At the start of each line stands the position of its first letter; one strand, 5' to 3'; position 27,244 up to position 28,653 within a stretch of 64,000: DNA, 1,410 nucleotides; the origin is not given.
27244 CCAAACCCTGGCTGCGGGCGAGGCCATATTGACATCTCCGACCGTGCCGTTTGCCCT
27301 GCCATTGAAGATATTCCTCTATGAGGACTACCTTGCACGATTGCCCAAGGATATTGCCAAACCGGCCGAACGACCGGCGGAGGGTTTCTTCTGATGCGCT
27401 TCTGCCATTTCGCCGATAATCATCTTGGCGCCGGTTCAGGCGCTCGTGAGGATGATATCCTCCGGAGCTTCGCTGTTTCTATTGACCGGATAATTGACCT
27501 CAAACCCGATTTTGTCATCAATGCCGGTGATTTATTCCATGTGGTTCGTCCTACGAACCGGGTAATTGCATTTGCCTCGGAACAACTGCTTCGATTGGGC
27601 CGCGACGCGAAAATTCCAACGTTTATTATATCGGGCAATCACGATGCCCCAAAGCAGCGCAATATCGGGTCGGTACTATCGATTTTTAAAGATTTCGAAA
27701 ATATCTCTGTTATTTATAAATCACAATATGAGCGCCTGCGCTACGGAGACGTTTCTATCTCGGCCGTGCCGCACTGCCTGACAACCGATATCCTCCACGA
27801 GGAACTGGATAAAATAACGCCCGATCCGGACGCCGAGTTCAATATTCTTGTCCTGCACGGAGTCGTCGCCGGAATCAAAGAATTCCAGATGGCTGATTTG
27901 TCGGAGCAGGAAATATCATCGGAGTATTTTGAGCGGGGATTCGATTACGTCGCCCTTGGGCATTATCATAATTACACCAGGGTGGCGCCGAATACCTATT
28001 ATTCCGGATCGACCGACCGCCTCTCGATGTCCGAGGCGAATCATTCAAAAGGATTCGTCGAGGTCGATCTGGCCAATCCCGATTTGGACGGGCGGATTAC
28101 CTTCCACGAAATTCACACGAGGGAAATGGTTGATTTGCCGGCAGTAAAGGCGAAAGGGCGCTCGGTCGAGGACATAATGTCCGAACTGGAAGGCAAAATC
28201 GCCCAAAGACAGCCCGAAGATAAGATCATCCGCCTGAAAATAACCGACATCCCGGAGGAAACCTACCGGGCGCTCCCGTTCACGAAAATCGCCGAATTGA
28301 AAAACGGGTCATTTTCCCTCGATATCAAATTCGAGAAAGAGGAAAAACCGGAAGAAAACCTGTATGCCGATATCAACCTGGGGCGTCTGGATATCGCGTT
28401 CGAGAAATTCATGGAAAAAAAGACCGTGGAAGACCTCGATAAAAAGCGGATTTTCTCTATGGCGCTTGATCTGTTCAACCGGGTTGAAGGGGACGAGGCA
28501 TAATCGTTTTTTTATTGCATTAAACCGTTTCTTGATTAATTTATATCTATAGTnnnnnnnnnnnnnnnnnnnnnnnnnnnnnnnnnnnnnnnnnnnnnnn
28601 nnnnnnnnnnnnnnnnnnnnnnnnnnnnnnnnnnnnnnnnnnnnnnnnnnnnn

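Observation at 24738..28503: Rad50-less, translationally coupled NurA-HerA-Mre11 cassette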

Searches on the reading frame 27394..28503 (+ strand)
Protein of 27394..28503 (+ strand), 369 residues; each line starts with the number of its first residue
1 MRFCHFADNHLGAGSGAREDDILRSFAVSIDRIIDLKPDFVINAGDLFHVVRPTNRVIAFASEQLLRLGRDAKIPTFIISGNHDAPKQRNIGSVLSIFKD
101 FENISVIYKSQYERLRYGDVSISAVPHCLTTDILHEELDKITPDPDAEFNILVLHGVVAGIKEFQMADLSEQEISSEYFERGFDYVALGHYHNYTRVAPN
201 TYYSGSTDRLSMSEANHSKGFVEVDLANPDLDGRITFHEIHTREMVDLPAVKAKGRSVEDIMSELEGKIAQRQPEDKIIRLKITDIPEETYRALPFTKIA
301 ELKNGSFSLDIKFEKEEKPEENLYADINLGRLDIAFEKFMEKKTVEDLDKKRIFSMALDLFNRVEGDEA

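Call 3: search_protein_families(library=pfam, proteins=[window:27394-28503:+], max_evalue=0.01)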
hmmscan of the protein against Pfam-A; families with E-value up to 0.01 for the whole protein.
window:27394-28503:+ (369 aa): 1 family
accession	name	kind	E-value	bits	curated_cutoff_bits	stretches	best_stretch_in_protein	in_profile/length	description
PF00149.33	Metallophos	-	2.2e-12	48.3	21.5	1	1-194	1-191/191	Calcineurin-like phosphoesterase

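Call 4: search_protein_families(library=padloc, proteins=[window:27394-28503:+], max_evalue=0.01)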
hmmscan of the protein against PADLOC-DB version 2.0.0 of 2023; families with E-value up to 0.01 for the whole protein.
window:27394-28503:+ (369 aa): 1 family
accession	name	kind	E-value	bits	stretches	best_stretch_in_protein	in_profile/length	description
PDLC05051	PDC-S60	-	2.4e-07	27.3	1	1-106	1-110/1027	-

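Call 5: search_protein_families(library=ncbifam, proteins=[window:27394-28503:+], max_evalue=0.01)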
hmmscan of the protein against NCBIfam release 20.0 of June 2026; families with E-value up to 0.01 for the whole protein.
window:27394-28503:+ (369 aa): 10 families
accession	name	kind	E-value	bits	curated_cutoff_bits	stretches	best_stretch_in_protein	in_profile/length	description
NF041031.1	Mre11_Sulfo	equivalog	3.6e-27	95.6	500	1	3-356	2-355/374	DNA double-strand break repair protein Mre11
TIGR00619.1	sbcd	subfamily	4.3e-20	72.6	77.65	2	1-101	1-103/252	exonuclease subunit SbcD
NF041029.1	Mre11_Pyroc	equivalog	1.3e-19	70.4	600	1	1-107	1-107/438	DNA double-strand break repair protein Mre11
NF041030.1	Mre11_Halo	equivalog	2.4e-19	69.7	550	1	2-284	3-270/361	DNA double-strand break repair protein Mre11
NF041753.2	sbcd_Staph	equivalog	6.1e-17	61.5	480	1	1-240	1-260/375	exonuclease subunit SbcD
NF041754.1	sbcd_Bac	equivalog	1.4e-14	54.1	750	2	1-95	1-97/390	exonuclease subunit SbcD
NF008206.2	PRK10966.1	equivalog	9.2e-09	34.9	450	1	183-265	221-302/380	exonuclease subunit SbcD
TIGR04123.1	P_estr_lig_assc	hypoth_equivalog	0.00051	19.5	150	1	33-88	60-113/207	ligase-associated DNA damage response endonuclease PdeM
TIGR00583.1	mre11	equivalog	0.0007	18.7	434.6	0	7-67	10-71/405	DNA repair protein (mre11)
NF008460.0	PRK11340.1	equivalog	0.009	15.5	188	0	30-94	73-133/271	phosphodiesterase YaeI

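Call 28: search_solved_structures(query=A2, max_evalue=0.001, show_alignments=2)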
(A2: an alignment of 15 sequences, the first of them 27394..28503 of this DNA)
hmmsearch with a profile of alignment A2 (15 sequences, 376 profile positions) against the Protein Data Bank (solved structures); distinct sequences matched with E-value up to 0.001: 22.
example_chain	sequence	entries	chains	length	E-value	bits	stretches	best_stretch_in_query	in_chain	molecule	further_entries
4tug_C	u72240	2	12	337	2.1e-33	119.1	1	1-274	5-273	DNA double-strand break repair protein Mre11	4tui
3auz_A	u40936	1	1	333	2.1e-33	119.1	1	1-274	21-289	DNA double-strand break repair protein mre11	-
3av0_A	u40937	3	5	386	3.8e-33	118.3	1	1-274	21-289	DNA double-strand break repair protein mre11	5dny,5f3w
3dsc_A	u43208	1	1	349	1e-27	100.4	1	1-276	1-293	DNA double-strand break repair protein mre11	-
1ii7_A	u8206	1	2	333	1.2e-27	100.2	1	1-274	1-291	Mre11 nuclease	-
4hd0_A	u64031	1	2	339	2.4e-26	95.9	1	1-273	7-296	DNA double-strand break repair protein Mre11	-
3dsd_A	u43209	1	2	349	3.8e-26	95.2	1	1-276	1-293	DNA double-strand break repair protein mre11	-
1s8e_A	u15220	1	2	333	6.2e-25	91.2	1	1-274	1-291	exonuclease putative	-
7dog_A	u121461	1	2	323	2e-24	89.5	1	2-294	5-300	Nuclease SbcCD subunit D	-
3qg5_C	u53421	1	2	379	9.3e-24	87.4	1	1-250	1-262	Mre11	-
4o24_A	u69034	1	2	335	2.6e-23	85.9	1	1-250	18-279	Exonuclease, putative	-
2q8u_A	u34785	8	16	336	2.6e-23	85.9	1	1-250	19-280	Exonuclease, putative | Nuclease SbcCD subunit D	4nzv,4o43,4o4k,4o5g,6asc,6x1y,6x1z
3thn_A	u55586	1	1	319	2e-22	83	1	1-251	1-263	Exonuclease, putative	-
3tho_B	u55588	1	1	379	2.5e-22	82.7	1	1-251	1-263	Exonuclease, putative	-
6s6v_A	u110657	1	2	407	2.6e-14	56.3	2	1-94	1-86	Nuclease SbcCD subunit D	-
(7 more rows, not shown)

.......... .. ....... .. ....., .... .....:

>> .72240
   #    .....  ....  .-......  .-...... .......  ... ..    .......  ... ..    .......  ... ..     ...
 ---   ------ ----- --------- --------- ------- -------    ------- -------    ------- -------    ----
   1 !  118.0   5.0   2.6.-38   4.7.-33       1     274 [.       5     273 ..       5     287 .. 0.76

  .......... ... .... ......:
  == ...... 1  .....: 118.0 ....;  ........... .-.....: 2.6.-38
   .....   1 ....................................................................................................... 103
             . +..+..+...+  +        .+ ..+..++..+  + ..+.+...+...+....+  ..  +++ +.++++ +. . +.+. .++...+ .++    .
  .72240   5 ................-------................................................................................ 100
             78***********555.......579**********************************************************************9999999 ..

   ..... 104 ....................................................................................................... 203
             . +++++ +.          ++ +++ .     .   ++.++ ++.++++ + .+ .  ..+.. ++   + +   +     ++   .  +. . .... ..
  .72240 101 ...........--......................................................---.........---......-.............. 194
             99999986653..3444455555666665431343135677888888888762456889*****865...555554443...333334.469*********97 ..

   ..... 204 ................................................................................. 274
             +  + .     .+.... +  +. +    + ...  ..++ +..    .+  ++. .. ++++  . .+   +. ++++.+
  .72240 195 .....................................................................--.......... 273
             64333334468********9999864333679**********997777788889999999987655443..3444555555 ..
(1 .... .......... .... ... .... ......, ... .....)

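Call 50: find_homologous_proteins(query=window:27394-28503:+, max_evalue=1e-10)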
Query window:27394-28503:+ (369 aa): 740 proteins with E <= 1e-10 among 4244 candidates; the best 120 are listed.
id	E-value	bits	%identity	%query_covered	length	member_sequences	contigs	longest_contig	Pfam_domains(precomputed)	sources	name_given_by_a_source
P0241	1.6e-242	822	100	100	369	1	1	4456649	PF00149.34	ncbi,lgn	ncbi:MAG: exonuclease SbcCD subunit D [Candidatus Zixiibacteriota bacterium]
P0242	3.1e-220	748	89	100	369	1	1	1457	PF00149.34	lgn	-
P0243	1.0e-211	720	87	100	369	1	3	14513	PF00149.34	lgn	-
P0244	6.6e-204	695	83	100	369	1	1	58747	PF00149.34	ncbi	-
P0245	3.4e-192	656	78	100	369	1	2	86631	PF00149.34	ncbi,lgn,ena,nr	ncbi:MAG: exonuclease SbcCD subunit D [candidate division Zixibacteria bacterium]|nr:exonuclease Sbc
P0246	1.9e-170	585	70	100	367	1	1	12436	PF12850.13,PF00149.34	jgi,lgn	-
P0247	5.1e-170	583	70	100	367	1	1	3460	PF12850.13,PF00149.34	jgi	jgi:DNA repair exonuclease SbcCD nuclease subunit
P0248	5.8e-169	580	70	100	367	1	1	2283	PF00149.34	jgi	jgi:exonuclease SbcD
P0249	1.4e-168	578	70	100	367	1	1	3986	PF12850.13,PF00149.34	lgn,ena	-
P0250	2.0e-168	578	69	100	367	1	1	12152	PF12850.13,PF00149.34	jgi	-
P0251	1.5e-167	575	70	100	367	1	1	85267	PF00149.34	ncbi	-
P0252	2.3e-167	574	70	100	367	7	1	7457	PF12850.13,PF00149.34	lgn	-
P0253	2.4e-166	571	69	100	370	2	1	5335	PF12850.13,PF00149.34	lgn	-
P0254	1.1e-165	569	68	100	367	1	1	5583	PF12850.13,PF00149.34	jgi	jgi:DNA repair exonuclease SbcCD nuclease subunit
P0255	1.9e-164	565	68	100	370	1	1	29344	PF12850.13,PF00149.34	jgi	-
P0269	3.5e-156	538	65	100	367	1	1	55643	PF12850.13,PF00149.34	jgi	jgi:DNA repair exonuclease SbcCD nuclease subunit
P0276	2.4e-149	515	65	99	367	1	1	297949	PF12850.13,PF00149.34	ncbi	ncbi:MAG: exonuclease SbcCD subunit D [Candidatus Zixiibacteriota bacterium]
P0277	3.2e-149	515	62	100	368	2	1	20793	PF12850.13,PF00149.34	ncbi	-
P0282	1.3e-142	493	61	100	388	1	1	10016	PF12850.13,PF00149.34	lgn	-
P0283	4.0e-139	482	59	100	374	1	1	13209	PF12850.13,PF00149.34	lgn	-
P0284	1.1e-138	480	59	99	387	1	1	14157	PF00149.34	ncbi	-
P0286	4.1e-133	462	58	100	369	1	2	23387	PF12850.13,PF00149.34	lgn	-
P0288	1.0e-129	451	55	100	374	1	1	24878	PF12850.13,PF00149.34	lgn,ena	-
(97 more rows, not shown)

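Call 51: find_encoding_contigs(protein=P0288, flank=10000, max_places=1)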
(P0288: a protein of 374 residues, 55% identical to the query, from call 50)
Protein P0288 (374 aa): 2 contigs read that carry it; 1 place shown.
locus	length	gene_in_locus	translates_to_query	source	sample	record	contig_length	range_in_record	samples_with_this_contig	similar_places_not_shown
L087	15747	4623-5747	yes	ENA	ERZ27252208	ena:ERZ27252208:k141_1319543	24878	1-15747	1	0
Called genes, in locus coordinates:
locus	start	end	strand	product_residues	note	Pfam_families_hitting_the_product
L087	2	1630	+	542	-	?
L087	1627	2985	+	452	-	PF00072:Response_reg, PF00158:Sigma54_activat, PF14532:Sigma54_activ_2, PF07724:AAA_2 (weak), PF07728:AAA_5, PF00004:AAA (weak), PF25601:AAA_lid_14, PF02954:HTH_8, +1 more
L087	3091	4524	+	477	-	PF00072:Response_reg, PF00158:Sigma54_activat, PF13191:AAA_16 (faint), PF14532:Sigma54_activ_2, PF07728:AAA_5 (weak), PF25601:AAA_lid_14, PF02954:HTH_8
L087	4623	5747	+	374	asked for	PF00149:Metallophos, PF12850:Metallophos_2 (weak)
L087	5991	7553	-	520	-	PF00209:SNF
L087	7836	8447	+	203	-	-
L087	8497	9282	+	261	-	PF02673:BacA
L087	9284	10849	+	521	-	PF01075:Glyco_transf_9, PF08645:PNK3P, PF13344:Hydrolase_6 (weak), PF00702:Hydrolase, PF13242:Hydrolase_like, PF13419:HAD_2 (weak)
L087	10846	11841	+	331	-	PF04055:Radical_SAM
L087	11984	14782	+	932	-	PF13485:Peptidase_MA_2 (weak), PF26550:Tricorn_2nd, PF26549:Tricorn_N, PF07676:PD40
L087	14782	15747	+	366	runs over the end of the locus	PF13360:PQQ_2 (weak), PF13570:Beta-prop_ACSF4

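Call 52: find_encoding_contigs(protein=P0286, flank=10000, max_places=1)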
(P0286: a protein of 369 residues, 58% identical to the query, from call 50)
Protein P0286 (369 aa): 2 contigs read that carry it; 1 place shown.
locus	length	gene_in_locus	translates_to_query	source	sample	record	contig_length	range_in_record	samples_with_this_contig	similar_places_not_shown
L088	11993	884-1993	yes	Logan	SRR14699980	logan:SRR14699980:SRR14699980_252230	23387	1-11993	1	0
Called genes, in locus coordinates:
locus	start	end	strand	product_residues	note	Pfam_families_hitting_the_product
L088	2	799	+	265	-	?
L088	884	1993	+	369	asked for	PF00149:Metallophos, PF12850:Metallophos_2 (faint)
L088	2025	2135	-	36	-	-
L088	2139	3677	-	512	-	PF00209:SNF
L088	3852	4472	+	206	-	-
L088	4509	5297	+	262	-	PF02673:BacA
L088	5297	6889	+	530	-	PF00702:Hydrolase (faint), PF01075:Glyco_transf_9, PF08645:PNK3P (weak), PF13419:HAD_2 (weak), PF13242:Hydrolase_like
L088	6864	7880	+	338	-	PF04055:Radical_SAM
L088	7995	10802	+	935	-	PF13485:Peptidase_MA_2, PF26550:Tricorn_2nd, PF26549:Tricorn_N, PF07676:PD40 (weak)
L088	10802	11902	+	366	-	PF13360:PQQ_2, PF13570:Beta-prop_ACSF4, PF01011:PQQ (faint), PF13360:PQQ_2, PF23414:Beta-prop_EML_2 (faint), PF13570:Beta-prop_ACSF4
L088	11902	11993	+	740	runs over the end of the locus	PF03130:HEAT_PBS (faint), PF13646:HEAT_2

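Call 53: find_encoding_contigs(protein=P0276, flank=10000, max_places=1)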
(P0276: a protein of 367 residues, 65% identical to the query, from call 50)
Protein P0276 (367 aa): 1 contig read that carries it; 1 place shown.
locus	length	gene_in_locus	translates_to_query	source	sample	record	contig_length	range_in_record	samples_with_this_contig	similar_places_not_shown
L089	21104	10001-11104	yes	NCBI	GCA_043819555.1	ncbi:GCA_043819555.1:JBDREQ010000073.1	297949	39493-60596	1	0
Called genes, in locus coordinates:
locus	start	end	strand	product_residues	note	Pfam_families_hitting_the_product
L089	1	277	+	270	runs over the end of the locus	PF01435:Peptidase_M48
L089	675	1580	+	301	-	PF02397:Bac_transf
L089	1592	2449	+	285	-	PF08308:PEGA, PF18935:DUF5683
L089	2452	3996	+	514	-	PF00041:fn3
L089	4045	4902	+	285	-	-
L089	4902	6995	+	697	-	PF02518:HATPase_c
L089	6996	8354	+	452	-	PF00072:Response_reg, PF00158:Sigma54_activat, PF14532:Sigma54_activ_2, PF07728:AAA_5 (weak), PF00004:AAA (faint), PF25601:AAA_lid_14, PF02954:HTH_8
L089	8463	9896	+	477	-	PF00072:Response_reg, PF00158:Sigma54_activat, PF13191:AAA_16 (weak), PF14532:Sigma54_activ_2, PF07728:AAA_5 (weak), PF25601:AAA_lid_14, PF02954:HTH_8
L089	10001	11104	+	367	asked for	PF00149:Metallophos, PF12850:Metallophos_2 (weak)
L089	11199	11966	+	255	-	PF13489:Methyltransf_23, PF13847:Methyltransf_31, PF08241:Methyltransf_11, PF08242:Methyltransf_12, PF13649:Methyltransf_25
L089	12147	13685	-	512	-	PF00209:SNF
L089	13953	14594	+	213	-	-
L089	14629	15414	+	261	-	PF02673:BacA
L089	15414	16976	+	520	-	PF01075:Glyco_transf_9, PF13419:HAD_2 (faint), PF08645:PNK3P, PF00702:Hydrolase, PF13242:Hydrolase_like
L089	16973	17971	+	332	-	PF04055:Radical_SAM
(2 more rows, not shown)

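Call 54: find_encoding_contigs(protein=P0284, flank=10000, max_places=1)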
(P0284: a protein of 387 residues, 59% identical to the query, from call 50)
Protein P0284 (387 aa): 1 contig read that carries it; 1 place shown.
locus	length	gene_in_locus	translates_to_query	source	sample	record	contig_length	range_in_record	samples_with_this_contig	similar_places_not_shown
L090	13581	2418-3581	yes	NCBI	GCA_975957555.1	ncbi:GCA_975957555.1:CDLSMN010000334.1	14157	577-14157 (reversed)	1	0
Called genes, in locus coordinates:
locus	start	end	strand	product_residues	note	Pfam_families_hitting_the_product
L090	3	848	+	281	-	?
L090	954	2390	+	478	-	PF00072:Response_reg, PF00158:Sigma54_activat, PF14532:Sigma54_activ_2, PF07728:AAA_5 (weak), PF25601:AAA_lid_14, PF02954:HTH_8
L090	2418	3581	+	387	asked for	PF00149:Metallophos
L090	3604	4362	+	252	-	PF13489:Methyltransf_23, PF13847:Methyltransf_31, PF08241:Methyltransf_11, PF08242:Methyltransf_12, PF13649:Methyltransf_25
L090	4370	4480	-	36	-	-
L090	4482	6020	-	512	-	PF00209:SNF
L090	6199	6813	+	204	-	-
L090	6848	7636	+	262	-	PF02673:BacA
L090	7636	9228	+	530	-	PF01075:Glyco_transf_9, PF00702:Hydrolase (faint), PF08645:PNK3P (weak), PF13419:HAD_2 (weak), PF13242:Hydrolase_like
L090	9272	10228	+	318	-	PF04055:Radical_SAM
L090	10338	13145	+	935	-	PF13485:Peptidase_MA_2 (weak), PF00930:DPPIV_N (faint), PF26550:Tricorn_2nd, PF26549:Tricorn_N, PF07676:PD40 (weak)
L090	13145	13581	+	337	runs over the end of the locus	?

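Call 59: find_encoding_contigs(protein=P0277, flank=8000, max_places=1)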
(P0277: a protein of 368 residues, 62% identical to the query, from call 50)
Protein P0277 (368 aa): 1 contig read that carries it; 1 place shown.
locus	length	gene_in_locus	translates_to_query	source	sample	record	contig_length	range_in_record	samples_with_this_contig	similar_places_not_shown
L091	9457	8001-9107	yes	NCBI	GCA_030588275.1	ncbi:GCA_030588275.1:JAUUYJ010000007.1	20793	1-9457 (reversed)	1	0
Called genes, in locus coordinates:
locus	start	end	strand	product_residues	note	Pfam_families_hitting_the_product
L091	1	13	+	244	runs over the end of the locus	PF08308:PEGA, PF18935:DUF5683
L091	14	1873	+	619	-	PF00041:fn3 (faint)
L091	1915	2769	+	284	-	-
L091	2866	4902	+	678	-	PF02518:HATPase_c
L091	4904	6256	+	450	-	PF00072:Response_reg, PF00158:Sigma54_activat, PF14532:Sigma54_activ_2, PF07728:AAA_5, PF00004:AAA (weak), PF25601:AAA_lid_14, PF02954:HTH_8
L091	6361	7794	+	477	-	PF00072:Response_reg, PF00158:Sigma54_activat, PF14532:Sigma54_activ_2, PF00004:AAA (faint), PF07728:AAA_5 (weak), PF25601:AAA_lid_14, PF02954:HTH_8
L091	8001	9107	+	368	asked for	PF00149:Metallophos, PF12850:Metallophos_2 (weak)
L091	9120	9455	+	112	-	?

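Call 60: find_encoding_contigs(protein=P0283, flank=8000, max_places=1)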
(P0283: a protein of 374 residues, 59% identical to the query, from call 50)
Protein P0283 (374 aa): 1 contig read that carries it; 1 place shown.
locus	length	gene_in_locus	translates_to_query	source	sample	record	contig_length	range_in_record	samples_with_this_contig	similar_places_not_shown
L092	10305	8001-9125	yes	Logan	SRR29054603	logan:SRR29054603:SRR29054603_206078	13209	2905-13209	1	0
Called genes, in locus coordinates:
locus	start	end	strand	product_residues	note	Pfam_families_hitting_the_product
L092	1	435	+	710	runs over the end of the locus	PF03065:Glyco_hydro_57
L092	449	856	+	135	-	PF09685:MamF_MmsF (weak)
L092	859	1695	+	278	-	PF01435:Peptidase_M48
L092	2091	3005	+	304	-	PF02397:Bac_transf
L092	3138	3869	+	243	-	PF08308:PEGA (faint), PF18935:DUF5683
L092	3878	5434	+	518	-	PF00041:fn3, PF25788:Ig_Rha78A_N (faint), PF25833:Fn3_SaeA_3rd (faint)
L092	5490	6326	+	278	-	-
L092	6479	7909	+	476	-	PF00072:Response_reg, PF00158:Sigma54_activat, PF14532:Sigma54_activ_2, PF07728:AAA_5 (weak), PF25601:AAA_lid_14, PF02954:HTH_8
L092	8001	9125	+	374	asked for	PF00149:Metallophos, PF12850:Metallophos_2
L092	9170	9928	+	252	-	PF05401:NodS (weak), PF13489:Methyltransf_23, PF13847:Methyltransf_31 (weak), PF08241:Methyltransf_11, PF08242:Methyltransf_12, PF13649:Methyltransf_25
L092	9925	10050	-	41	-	-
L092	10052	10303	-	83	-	?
